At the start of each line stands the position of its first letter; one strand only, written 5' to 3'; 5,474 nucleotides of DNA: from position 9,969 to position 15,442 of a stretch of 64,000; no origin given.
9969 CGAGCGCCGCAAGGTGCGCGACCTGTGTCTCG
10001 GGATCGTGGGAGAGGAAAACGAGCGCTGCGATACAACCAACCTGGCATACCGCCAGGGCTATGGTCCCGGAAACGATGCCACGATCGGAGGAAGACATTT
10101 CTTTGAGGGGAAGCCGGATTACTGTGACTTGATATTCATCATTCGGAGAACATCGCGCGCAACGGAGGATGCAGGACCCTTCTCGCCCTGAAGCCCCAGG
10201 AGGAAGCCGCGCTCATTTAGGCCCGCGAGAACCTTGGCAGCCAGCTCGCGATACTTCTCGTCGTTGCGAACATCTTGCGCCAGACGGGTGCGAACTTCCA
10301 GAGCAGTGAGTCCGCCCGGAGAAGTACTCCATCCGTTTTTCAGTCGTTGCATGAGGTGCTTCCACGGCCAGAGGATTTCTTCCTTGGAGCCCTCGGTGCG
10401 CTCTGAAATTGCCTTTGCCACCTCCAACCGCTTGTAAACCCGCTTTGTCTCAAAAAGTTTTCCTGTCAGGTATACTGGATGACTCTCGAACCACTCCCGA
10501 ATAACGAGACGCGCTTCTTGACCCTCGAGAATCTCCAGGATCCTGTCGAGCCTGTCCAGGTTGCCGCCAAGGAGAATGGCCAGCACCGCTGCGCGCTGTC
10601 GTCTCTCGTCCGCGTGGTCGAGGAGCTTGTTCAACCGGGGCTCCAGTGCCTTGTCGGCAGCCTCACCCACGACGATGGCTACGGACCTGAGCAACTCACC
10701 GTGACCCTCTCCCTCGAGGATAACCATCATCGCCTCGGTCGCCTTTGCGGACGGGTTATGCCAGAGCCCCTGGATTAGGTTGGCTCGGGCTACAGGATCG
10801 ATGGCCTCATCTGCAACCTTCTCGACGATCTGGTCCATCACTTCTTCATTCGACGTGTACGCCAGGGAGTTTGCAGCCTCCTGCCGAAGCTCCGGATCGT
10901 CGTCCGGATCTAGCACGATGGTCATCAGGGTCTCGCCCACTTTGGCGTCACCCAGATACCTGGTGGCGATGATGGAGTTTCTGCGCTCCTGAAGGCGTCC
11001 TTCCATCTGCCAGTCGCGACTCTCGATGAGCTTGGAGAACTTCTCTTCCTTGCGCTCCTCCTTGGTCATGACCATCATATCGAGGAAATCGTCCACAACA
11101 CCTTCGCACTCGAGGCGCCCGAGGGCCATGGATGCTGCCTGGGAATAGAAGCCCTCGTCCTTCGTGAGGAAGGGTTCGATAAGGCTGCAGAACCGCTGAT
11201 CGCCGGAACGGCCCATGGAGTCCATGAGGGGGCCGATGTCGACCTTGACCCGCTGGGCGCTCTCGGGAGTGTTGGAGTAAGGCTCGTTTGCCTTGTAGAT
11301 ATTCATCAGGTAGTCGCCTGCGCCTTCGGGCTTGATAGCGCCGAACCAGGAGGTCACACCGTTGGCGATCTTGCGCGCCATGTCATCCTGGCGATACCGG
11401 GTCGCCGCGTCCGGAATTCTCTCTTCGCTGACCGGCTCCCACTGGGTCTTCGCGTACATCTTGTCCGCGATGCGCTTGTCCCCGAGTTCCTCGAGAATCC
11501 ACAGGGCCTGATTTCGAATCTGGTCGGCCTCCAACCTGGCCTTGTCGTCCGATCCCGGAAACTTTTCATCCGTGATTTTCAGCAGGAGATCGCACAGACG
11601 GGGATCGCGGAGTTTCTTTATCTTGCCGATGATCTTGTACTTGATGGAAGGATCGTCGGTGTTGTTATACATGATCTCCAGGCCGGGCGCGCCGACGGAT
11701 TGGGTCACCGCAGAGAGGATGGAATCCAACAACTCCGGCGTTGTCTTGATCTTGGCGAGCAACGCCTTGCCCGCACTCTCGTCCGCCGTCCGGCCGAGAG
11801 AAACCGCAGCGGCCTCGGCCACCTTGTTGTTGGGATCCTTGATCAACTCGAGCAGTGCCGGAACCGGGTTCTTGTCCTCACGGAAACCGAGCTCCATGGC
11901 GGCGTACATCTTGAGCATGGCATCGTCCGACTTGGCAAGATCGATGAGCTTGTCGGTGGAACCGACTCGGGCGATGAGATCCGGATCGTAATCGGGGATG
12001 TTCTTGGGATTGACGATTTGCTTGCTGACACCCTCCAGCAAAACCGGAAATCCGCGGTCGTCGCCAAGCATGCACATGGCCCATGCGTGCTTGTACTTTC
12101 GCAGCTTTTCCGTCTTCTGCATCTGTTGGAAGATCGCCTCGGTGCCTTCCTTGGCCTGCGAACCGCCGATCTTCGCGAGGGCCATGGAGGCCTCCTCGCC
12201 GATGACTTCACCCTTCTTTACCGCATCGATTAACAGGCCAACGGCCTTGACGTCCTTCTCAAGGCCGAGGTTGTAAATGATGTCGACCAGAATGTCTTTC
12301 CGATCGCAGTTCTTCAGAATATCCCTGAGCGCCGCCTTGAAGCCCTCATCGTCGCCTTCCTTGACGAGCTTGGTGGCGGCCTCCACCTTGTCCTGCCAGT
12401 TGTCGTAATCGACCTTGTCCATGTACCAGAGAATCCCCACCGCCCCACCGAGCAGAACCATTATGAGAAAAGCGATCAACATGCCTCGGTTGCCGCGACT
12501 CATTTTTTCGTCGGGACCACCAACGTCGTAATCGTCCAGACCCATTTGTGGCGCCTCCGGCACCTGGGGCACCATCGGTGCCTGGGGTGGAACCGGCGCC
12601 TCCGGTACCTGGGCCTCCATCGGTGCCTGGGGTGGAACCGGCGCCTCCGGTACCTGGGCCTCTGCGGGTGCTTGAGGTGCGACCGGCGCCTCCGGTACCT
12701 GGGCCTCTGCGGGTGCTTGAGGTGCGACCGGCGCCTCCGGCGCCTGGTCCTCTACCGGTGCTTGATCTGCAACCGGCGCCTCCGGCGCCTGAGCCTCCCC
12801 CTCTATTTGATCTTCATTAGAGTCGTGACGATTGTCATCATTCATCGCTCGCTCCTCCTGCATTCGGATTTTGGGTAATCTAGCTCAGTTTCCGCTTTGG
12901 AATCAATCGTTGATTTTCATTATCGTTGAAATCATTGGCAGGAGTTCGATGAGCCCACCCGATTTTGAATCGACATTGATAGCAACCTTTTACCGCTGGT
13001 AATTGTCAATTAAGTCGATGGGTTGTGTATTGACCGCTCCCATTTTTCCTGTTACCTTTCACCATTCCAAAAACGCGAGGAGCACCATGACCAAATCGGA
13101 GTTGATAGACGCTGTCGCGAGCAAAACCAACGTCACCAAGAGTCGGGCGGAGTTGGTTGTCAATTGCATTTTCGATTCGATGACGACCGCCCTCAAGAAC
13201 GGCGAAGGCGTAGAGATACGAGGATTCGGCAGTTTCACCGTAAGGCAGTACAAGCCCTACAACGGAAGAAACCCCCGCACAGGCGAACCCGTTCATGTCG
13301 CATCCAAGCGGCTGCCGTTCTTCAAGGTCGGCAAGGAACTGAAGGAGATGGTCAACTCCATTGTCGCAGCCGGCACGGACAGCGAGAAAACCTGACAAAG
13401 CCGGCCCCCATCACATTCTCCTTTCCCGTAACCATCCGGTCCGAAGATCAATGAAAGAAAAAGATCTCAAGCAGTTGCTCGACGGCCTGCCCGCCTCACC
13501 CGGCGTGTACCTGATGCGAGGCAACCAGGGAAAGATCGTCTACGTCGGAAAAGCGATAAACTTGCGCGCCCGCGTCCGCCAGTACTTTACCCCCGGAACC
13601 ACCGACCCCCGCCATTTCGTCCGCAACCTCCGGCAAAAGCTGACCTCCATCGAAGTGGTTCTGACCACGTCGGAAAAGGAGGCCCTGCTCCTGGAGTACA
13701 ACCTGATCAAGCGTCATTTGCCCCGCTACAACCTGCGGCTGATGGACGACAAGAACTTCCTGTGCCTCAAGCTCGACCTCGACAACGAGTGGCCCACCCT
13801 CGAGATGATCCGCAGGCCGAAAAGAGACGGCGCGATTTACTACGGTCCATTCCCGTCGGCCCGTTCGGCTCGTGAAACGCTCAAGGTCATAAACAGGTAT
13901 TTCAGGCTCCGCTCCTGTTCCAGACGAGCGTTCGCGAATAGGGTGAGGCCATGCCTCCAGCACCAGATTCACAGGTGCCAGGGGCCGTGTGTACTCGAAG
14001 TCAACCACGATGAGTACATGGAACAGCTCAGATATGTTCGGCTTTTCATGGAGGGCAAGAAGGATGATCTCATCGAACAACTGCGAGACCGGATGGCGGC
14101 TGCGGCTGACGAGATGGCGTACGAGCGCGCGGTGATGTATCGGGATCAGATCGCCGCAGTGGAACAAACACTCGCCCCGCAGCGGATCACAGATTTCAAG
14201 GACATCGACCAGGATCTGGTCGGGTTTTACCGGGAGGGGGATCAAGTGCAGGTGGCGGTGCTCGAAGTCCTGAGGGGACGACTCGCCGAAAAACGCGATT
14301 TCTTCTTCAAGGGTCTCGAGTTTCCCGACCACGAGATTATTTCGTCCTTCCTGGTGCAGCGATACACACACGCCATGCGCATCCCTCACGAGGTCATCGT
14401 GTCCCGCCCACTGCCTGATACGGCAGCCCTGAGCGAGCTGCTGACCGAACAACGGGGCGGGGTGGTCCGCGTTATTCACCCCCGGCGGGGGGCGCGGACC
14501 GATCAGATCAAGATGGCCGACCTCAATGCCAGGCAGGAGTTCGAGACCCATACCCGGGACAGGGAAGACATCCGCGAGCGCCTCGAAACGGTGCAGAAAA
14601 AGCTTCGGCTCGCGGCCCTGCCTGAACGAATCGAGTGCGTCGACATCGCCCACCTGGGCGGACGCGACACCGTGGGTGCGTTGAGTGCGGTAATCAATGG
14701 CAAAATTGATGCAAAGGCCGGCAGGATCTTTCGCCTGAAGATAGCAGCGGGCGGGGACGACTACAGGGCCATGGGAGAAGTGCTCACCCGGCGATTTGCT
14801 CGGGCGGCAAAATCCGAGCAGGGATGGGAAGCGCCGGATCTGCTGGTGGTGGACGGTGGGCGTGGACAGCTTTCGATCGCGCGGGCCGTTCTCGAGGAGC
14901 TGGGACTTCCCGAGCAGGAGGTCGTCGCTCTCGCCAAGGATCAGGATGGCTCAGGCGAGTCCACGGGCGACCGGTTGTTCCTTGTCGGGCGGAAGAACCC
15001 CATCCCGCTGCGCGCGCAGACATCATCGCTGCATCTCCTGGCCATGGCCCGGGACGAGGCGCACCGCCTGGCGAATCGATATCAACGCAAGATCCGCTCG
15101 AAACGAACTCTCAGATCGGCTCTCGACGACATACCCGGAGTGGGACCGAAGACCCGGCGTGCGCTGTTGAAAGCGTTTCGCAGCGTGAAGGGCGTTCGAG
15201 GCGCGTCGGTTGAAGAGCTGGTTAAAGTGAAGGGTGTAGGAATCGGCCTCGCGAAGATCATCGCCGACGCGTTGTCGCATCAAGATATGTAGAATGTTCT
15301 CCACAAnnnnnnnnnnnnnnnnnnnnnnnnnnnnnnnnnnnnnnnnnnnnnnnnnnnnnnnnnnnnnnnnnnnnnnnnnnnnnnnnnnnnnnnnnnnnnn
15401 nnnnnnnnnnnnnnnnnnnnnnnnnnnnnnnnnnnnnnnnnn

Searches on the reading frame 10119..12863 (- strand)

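Call 4: search_protein_families(library=pfam, proteins=[window:10119-12863:-], max_evalue=0.01)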
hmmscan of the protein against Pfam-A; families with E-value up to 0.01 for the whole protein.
window:10119-12863:- (914 aa): 5 families
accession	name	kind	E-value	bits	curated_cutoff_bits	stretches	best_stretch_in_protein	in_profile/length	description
PF13646.12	HEAT_2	-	2.2e-21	76.4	27.7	2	304-375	2-74/88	HEAT repeats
PF03130.22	HEAT_PBS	-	0.00016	22.3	20.9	0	260-278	6-24/27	PBS lyase HEAT-like repeat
PF11838.14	ERAP1_C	-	0.00018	21.5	38.2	0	635-707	178-249/318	ERAP1-like C-terminal domain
PF02985.28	HEAT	-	0.00028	21.3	23.5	0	334-358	2-26/31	HEAT repeat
PF00514.29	Arm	-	0.002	18.6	20.6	0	334-357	14-37/41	Armadillo/beta-catenin-like repeat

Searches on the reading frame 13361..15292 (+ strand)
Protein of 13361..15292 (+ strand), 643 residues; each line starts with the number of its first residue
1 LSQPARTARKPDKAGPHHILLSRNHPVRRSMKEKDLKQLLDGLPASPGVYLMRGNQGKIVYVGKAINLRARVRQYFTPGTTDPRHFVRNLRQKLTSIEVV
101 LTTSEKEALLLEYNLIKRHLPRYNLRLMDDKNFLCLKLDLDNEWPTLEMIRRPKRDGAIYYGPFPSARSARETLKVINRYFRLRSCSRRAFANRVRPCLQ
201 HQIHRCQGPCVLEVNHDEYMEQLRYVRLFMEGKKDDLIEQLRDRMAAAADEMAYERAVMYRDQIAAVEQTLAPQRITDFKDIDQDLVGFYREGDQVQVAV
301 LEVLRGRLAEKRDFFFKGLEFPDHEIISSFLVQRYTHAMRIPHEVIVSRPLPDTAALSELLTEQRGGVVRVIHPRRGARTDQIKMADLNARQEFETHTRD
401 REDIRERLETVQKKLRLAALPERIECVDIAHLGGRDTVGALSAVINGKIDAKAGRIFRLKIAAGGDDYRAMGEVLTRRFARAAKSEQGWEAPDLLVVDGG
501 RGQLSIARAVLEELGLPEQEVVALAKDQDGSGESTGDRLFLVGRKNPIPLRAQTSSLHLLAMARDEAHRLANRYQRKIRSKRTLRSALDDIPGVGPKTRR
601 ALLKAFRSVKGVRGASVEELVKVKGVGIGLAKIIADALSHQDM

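Call 3: search_protein_families(library=pfam, proteins=[window:13361-15292:+], max_evalue=0.01)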
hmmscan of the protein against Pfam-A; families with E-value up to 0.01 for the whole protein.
window:13361-15292:+ (643 aa): 7 families
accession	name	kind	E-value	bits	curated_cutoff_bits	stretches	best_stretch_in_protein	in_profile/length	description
PF08459.17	UvrC_RNaseH_dom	-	2.2e-41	141.8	22.3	1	412-571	1-158/159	UvrC RNAse H endonuclease domain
PF22920.2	UvrC_RNaseH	-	8.8e-26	90.5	24.3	1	283-397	1-116/116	UvrC Ribonuclease H-like domain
PF14520.12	HHH_5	-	6.1e-11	43.1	27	1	587-638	3-55/57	Helix-hairpin-helix domain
PF01541.30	GIY-YIG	-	1e-09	39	22.6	1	47-124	2-78/78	GIY-YIG catalytic domain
PF00633.29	HHH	-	3.3e-08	33.4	24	1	609-635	2-28/30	Helix-hairpin-helix motif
PF02151.25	UVR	-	4.9e-07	29.7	21.5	1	236-269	2-35/36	UvrB/uvrC motif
PF12826.13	HHH_2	-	8.6e-07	29.5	27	1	591-637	8-54/64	Helix-hairpin-helix motif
